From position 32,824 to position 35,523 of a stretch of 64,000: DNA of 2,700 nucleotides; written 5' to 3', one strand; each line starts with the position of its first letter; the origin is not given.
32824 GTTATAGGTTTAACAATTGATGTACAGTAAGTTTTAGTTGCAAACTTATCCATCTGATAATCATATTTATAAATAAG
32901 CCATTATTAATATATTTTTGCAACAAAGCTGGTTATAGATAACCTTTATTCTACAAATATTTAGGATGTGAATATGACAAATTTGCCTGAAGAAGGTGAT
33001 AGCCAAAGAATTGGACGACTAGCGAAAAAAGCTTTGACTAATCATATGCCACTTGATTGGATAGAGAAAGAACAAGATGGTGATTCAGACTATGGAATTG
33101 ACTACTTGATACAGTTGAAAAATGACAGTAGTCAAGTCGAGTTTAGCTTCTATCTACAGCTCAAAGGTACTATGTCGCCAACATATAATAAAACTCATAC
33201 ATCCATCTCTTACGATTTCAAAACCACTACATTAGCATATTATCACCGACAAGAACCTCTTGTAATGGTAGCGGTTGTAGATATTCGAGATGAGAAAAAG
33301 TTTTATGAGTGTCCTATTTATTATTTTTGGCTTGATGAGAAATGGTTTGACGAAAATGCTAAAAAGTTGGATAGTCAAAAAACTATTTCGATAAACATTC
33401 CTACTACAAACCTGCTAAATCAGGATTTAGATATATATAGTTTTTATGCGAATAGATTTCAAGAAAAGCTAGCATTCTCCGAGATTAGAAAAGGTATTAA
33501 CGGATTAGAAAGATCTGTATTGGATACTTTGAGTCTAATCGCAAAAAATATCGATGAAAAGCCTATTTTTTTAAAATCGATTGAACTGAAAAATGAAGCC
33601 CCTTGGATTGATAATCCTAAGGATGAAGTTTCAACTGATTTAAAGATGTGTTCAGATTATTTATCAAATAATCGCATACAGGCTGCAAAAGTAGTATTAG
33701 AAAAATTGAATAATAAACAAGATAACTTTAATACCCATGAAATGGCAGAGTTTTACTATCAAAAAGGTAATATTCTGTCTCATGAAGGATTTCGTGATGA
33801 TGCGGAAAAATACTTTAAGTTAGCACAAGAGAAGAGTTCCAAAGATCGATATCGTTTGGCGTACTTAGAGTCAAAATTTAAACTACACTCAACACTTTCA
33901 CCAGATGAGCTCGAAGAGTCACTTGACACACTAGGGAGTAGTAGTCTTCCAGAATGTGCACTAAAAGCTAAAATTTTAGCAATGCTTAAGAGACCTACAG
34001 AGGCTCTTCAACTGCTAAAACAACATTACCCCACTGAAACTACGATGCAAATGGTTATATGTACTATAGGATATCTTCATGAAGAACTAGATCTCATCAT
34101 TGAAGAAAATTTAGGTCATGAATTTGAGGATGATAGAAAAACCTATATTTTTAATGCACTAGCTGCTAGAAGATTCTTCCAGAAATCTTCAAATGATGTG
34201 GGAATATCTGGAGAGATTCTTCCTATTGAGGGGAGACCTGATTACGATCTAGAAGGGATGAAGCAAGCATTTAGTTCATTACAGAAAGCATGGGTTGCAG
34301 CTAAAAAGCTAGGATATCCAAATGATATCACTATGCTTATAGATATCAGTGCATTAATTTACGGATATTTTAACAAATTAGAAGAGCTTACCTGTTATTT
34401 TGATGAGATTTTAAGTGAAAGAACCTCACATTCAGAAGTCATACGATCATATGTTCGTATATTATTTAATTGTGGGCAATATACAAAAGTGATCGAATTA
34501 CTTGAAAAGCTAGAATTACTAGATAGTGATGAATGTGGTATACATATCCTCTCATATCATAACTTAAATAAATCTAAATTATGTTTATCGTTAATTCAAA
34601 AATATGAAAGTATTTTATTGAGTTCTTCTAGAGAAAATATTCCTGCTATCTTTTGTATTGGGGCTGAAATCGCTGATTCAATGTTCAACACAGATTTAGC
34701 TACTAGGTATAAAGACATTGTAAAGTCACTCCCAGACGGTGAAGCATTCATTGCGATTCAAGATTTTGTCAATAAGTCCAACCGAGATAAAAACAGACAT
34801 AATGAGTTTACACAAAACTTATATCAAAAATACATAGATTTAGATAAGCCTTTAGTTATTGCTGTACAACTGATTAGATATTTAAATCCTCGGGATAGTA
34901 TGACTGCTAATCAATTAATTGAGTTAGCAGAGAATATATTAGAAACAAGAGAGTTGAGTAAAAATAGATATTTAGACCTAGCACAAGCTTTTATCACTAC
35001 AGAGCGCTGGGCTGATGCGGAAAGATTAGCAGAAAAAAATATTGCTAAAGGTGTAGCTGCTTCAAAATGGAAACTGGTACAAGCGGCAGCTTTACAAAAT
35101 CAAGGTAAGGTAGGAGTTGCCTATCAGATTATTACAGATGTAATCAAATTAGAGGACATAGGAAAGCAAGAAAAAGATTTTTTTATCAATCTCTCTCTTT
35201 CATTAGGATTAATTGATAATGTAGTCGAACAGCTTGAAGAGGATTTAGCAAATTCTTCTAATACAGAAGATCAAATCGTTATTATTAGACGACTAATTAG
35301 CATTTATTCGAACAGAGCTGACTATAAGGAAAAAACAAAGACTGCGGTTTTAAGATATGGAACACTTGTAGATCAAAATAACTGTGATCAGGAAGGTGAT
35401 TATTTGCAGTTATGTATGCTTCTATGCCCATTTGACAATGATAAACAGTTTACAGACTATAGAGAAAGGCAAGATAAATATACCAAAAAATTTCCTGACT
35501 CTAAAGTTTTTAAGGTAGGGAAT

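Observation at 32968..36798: Lone 1,276-aa DUF4365-like / helical-repeat / PIN-like protein: candidate single-gene conflict (defence) system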

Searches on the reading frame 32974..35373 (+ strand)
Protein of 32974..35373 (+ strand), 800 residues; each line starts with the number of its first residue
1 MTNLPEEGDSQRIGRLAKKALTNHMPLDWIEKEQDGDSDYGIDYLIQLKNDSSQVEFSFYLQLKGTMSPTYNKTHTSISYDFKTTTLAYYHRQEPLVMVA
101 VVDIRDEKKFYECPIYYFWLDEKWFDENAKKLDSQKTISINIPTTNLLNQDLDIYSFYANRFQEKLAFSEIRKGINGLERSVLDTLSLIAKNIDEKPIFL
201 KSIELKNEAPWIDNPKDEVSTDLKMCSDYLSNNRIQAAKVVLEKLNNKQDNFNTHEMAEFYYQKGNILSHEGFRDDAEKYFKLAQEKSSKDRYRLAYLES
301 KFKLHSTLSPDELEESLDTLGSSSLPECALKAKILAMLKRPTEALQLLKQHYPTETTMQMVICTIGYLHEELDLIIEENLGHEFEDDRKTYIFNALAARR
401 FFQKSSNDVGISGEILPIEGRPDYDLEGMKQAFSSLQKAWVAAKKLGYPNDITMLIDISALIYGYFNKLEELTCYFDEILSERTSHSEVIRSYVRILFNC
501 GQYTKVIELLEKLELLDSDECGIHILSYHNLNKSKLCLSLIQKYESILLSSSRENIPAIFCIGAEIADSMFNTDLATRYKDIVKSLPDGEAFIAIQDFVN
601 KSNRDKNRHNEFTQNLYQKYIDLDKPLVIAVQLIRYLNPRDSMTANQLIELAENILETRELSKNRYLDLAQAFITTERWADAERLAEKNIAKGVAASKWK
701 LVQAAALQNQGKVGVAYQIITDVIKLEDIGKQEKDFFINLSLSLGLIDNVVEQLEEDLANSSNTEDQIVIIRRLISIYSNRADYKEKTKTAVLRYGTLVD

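Call 25: predict_structure(alignment_id=A3)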
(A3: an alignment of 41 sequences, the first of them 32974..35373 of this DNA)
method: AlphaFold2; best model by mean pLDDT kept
length: 800 residues; sequences in the alignment: 41
mean_pLDDT: 87.3   pTM: 0.73
mean pLDDT of the five models: 87.3, 86.9, 86.8, 84.2, 83.9
residues with pLDDT >= 90: 412; 70-90: 338; 50-70: 40; < 50: 10
segments of 3 or more residues with pLDDT < 50: 1-5, 36-40
pLDDT, mean of each block of 10 residues (from residue 1): 53 82 88 61 83 88 88 92 86 87 84 91 88 89 93 88 80 72 79 71 56 63 86 89 87 86 93 92 91 90 82 90 90 94 95 93 93 94 88 95 82 72 92 96 92 91 92 94 91 94 96 90 95 95 93 85 92 94 91 91 87 95 93 91 94 92 90 94 92 82 92 88 76 84 83 87 87 89 88 88
secondary structure, 60 per line:
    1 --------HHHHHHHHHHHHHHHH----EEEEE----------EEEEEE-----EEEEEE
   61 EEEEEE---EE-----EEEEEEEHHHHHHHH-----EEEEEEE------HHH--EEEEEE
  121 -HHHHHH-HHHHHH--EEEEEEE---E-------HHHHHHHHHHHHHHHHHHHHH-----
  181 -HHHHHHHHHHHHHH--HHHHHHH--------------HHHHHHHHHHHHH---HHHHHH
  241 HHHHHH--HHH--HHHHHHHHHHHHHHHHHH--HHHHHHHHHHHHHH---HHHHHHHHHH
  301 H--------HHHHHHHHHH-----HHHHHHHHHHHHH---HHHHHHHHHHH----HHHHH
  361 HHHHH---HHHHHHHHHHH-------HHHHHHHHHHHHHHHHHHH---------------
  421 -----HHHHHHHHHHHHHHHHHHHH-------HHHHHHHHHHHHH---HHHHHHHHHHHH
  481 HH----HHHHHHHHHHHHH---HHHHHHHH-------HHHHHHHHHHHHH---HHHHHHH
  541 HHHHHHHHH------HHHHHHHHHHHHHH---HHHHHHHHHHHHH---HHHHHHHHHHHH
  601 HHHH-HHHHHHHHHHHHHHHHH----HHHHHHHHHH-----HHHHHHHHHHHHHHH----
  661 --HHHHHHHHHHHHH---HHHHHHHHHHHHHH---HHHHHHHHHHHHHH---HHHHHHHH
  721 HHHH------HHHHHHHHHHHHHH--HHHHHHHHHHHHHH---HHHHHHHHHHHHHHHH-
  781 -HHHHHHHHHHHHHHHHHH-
elements in order (helices of 4 or more, strands of 3 or more residues): H9-24 E29-33 E44-49 E55-66 E77-83 H84-91 E97-103 E115-120 H122-127 H129-134 E137-143 H155-175 H182-195 H198-204 H219-231 H235-246 H254-271 H274-287 H291-301 H310-319 H325-337 H341-351 H356-365 H369-379 H387-405 H426-445 H453-465 H469-482 H487-499 H503-510 H518-530 H534-549 H556-569 H573-585 H589-604 H606-622 H627-636 H642-656 H663-675 H679-692 H696-709 H713-724 H731-744 H747-760 H764-779 H782-799

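Call 29: fold_search(model_id=the predicted structure, library=pdb)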
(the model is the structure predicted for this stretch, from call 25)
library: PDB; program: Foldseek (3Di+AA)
matches with E <= 10: 1466; with E <= 0.001: 199
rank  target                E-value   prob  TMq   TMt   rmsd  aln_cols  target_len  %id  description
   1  9rtt_Q                2.1e-07  1.00  0.20  0.18  25.8       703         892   10  Activated Elongation Complex with IWS1 and ELOF1 (released 2025-09-03)
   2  9hvq_Q                2.6e-07  1.00  0.21  0.20  28.3       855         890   11  Structure of the transcribing Pol II-DSIF-PAF-SPT6-RECQL5 complex (released 2025-07-16)
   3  7dkh_A                4.4e-07  1.00  0.30  0.27  18.1       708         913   13  Crystal structure of the Ctr9/Paf1/Cdc73/Rtf1 quaternary complex (released 2021-11-24)
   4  8fgw_D                1.3e-06  1.00  0.32  0.23  15.2       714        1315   13  Human IFT-A complex structures provide molecular insights into ciliary transport (released 2023-02-22)
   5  8bbg_D                1.4e-06  1.00  0.29  0.20  17.0       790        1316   13  Structure of the IFT-A complex; anterograde IFT-A train model (released 2022-12-21)
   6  8a3t_J                1.5e-06  1.00  0.23  0.33  15.5       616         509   11  S. cerevisiae APC/C-Cdh1 complex (released 2022-08-31)
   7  7dkh_I                1.5e-06  1.00  0.29  0.26  18.5       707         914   13  Crystal structure of the Ctr9/Paf1/Cdc73/Rtf1 quaternary complex (released 2021-11-24)
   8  8pkp_V                1.8e-06  1.00  0.26  0.35  15.1       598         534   12  Cryo-EM structure of the apo Anaphase-promoting complex/cyclosome (APC/C) at 3.2 Angstrom resolution (released 2023-07-19)
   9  5dse_C                2.0e-06  1.00  0.22  0.25  22.4       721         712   10  Crystal Structure of the TTC7B/Hyccin Complex (released 2015-12-02)
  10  7qdz_B                2.1e-06  1.00  0.21  0.17  23.1       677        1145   12  80S-bound human SKI complex in the closed state (released 2022-02-09)
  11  7qds_B                2.1e-06  1.00  0.19  0.16  25.7       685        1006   11  Apo human SKI complex in the open state (released 2022-02-02)
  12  4buj_F                2.2e-06  1.00  0.23  0.16  22.4       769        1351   12  Crystal structure of the S. cerevisiae Ski2-3-8 complex (released 2013-08-28)
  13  4ui9_Y                2.4e-06  1.00  0.21  0.29  17.1       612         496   13  Atomic structure of the human Anaphase-Promoting Complex (released 2015-06-17)
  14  7t7t_A                2.7e-06  1.00  0.15  0.22  21.9       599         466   14  Structure of TSK/BRU1 bound to histone H3.1 (released 2022-03-30)
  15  6af0_A                2.8e-06  1.00  0.20  0.19  25.0       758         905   13  Structure of Ctr9, Paf1 and Cdc73 ternary complex from Myceliophthora thermophila (released 2018-09-19)
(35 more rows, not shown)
